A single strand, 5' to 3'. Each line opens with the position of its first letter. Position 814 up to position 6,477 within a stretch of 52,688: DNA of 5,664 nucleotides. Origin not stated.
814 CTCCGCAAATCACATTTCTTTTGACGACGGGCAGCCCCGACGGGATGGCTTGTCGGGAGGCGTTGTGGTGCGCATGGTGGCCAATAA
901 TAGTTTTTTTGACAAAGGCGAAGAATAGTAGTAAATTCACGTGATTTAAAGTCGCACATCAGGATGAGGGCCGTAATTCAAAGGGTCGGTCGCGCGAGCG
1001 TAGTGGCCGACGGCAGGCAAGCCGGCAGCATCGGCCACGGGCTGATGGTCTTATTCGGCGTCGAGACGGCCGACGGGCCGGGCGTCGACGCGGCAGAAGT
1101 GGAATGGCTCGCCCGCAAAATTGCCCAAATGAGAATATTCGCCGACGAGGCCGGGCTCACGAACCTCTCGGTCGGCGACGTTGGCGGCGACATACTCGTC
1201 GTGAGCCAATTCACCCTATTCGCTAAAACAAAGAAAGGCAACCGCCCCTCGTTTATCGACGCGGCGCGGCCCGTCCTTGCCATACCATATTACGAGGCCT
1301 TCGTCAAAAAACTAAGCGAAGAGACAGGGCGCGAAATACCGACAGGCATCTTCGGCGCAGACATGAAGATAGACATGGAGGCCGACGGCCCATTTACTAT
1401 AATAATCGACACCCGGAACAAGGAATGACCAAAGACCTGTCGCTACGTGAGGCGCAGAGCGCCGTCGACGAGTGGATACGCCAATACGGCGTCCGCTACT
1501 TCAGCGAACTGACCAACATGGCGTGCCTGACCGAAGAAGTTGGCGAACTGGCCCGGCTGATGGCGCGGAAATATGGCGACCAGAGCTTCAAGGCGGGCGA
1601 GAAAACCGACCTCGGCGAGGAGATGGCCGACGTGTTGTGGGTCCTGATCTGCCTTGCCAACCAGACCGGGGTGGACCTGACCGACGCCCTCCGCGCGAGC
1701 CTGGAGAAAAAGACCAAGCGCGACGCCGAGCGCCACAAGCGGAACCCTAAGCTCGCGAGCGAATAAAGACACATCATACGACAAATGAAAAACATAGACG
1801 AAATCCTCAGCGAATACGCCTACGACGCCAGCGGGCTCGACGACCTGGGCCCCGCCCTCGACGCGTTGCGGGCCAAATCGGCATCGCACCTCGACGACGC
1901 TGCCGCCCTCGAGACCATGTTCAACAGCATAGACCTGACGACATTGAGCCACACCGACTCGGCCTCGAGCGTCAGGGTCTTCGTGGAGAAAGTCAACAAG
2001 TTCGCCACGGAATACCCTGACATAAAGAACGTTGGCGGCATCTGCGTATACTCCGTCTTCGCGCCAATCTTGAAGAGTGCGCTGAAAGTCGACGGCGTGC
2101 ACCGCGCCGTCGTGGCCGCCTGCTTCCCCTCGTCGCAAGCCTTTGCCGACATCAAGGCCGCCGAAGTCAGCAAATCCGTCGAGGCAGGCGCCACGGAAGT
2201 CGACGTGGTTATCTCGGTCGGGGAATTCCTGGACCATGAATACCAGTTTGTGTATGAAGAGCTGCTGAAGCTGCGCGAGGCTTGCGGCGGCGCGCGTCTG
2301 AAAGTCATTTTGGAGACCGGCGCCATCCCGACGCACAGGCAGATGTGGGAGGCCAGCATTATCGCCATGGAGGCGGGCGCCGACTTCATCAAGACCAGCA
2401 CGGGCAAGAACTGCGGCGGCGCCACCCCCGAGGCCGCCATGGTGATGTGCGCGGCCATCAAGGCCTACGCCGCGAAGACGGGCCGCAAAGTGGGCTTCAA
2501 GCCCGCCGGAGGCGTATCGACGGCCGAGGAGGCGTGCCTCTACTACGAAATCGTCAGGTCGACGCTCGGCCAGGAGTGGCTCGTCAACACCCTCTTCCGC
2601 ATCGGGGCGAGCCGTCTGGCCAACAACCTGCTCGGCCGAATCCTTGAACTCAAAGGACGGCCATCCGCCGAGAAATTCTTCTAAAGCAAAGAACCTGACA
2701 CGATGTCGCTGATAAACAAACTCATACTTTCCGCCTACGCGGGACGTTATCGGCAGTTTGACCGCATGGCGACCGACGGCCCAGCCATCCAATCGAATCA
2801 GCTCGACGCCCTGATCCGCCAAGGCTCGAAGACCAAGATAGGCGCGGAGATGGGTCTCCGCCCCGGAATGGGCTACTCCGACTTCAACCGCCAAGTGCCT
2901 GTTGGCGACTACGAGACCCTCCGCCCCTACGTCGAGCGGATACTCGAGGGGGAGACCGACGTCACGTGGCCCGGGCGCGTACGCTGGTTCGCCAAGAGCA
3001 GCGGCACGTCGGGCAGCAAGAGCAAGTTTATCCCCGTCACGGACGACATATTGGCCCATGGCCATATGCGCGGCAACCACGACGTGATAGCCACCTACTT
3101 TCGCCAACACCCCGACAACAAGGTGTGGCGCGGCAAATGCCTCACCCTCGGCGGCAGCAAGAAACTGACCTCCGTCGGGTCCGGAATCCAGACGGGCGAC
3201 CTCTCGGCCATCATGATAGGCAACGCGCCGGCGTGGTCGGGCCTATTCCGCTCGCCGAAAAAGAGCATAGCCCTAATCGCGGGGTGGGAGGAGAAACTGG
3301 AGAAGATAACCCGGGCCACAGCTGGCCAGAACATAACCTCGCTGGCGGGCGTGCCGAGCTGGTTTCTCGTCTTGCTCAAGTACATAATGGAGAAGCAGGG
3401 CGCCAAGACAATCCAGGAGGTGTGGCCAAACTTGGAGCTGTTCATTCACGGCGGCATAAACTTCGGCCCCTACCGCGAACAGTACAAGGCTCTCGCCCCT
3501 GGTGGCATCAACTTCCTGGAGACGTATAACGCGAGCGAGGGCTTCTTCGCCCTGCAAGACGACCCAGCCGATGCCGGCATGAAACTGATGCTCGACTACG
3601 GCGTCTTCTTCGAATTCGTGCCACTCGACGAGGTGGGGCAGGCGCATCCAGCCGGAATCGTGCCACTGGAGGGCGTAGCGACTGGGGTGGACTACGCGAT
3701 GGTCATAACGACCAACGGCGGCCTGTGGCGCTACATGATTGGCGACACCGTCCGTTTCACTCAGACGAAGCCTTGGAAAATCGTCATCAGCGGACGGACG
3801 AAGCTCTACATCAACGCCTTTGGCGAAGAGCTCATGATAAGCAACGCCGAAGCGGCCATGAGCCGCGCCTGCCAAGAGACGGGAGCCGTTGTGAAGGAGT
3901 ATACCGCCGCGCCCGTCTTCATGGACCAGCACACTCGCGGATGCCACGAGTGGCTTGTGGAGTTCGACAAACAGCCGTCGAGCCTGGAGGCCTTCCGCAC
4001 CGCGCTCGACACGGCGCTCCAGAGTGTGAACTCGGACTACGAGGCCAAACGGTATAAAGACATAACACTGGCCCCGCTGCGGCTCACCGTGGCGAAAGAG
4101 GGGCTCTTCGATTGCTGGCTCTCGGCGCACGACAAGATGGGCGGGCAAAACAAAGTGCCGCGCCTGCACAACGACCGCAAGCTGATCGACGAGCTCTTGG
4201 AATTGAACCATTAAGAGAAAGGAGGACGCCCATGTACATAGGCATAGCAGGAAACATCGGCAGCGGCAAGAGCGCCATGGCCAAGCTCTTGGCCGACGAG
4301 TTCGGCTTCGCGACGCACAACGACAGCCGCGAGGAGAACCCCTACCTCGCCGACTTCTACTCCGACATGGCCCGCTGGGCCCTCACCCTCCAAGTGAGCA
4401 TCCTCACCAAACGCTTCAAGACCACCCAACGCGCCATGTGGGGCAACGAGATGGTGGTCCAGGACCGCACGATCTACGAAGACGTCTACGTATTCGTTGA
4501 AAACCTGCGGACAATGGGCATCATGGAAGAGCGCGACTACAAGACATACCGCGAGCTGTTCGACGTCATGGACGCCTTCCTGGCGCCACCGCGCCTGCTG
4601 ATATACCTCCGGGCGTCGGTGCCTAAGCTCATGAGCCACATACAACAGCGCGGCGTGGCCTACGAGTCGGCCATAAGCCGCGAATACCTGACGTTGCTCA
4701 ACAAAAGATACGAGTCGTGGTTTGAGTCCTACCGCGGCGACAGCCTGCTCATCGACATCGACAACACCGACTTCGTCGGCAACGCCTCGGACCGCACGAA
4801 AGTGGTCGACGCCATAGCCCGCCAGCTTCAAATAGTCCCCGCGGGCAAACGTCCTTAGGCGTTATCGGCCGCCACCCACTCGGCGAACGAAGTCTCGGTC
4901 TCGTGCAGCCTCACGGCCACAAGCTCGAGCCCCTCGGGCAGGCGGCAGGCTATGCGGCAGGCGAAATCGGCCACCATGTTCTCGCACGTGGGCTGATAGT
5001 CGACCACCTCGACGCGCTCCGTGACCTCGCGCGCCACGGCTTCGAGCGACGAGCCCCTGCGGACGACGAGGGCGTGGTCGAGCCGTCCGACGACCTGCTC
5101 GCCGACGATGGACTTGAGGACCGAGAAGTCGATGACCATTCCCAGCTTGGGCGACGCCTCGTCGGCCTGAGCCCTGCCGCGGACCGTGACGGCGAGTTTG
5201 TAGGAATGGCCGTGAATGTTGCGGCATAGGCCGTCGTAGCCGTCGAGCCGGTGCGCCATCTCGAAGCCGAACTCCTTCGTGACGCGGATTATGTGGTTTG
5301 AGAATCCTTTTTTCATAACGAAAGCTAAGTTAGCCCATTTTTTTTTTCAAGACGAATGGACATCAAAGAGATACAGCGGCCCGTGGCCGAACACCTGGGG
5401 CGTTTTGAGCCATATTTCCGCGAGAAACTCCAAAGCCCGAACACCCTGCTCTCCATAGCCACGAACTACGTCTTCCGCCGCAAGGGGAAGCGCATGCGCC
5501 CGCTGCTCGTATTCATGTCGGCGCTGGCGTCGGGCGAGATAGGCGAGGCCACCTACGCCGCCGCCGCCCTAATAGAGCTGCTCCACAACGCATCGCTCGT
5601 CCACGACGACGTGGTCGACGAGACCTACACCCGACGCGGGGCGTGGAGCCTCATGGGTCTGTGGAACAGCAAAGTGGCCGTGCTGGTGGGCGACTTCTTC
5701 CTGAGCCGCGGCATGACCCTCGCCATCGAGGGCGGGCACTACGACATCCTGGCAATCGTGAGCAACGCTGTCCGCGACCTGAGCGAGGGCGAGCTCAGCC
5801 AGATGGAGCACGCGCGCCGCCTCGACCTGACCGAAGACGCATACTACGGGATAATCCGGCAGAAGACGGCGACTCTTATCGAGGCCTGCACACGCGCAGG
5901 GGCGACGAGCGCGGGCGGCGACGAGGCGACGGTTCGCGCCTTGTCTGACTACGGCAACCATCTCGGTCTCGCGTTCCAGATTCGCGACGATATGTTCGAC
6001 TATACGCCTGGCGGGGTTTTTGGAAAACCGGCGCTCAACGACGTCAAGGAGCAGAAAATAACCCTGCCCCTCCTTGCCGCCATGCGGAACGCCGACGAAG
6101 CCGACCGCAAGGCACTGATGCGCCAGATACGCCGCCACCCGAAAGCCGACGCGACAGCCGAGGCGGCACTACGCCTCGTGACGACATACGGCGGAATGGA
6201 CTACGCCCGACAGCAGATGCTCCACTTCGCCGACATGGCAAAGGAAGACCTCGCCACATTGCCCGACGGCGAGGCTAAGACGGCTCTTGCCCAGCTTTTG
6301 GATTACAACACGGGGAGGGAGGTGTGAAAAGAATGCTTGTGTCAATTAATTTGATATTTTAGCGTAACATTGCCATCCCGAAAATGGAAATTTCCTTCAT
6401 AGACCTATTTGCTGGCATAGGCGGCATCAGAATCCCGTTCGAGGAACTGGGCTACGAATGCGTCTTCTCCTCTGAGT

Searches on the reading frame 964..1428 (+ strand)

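Call 18: search_protein_families(library=pfam, proteins=[window:964-1428:+], max_evalue=0.00001)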
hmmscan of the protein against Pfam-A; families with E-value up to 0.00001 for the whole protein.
window:964-1428:+ (154 aa): 1 family
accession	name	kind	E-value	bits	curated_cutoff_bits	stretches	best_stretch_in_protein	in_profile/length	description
PF02580.21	Tyr_Deacylase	-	2e-51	174.5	25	1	2-149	1-144/144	D-Tyr-tRNA(Tyr) deacylase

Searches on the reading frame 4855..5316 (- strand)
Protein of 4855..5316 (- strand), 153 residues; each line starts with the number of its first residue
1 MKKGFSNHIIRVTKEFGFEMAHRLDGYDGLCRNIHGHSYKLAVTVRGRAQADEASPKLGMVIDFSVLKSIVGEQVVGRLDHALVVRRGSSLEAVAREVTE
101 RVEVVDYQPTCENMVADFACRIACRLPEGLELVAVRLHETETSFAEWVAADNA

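Call 18: search_protein_families(library=pfam, proteins=[window:4855-5316:-], max_evalue=0.00001)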
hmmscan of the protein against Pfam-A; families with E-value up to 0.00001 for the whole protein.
window:4855-5316:- (153 aa): 1 family
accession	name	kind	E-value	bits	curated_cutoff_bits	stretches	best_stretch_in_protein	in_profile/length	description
PF01242.24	PTPS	-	7.8e-28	97.3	22.4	1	12-146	2-117/121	6-pyruvoyl tetrahydropterin synthase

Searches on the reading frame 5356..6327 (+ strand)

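Call 18: search_protein_families(library=pfam, proteins=[window:5356-6327:+], max_evalue=0.00001)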
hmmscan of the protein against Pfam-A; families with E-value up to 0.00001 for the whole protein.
window:5356-6327:+ (323 aa): 1 family
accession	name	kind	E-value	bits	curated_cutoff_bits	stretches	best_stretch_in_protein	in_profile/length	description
PF00348.22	polyprenyl_synt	-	1.8e-63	214.5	27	1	31-274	3-250/251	Polyprenyl synthetase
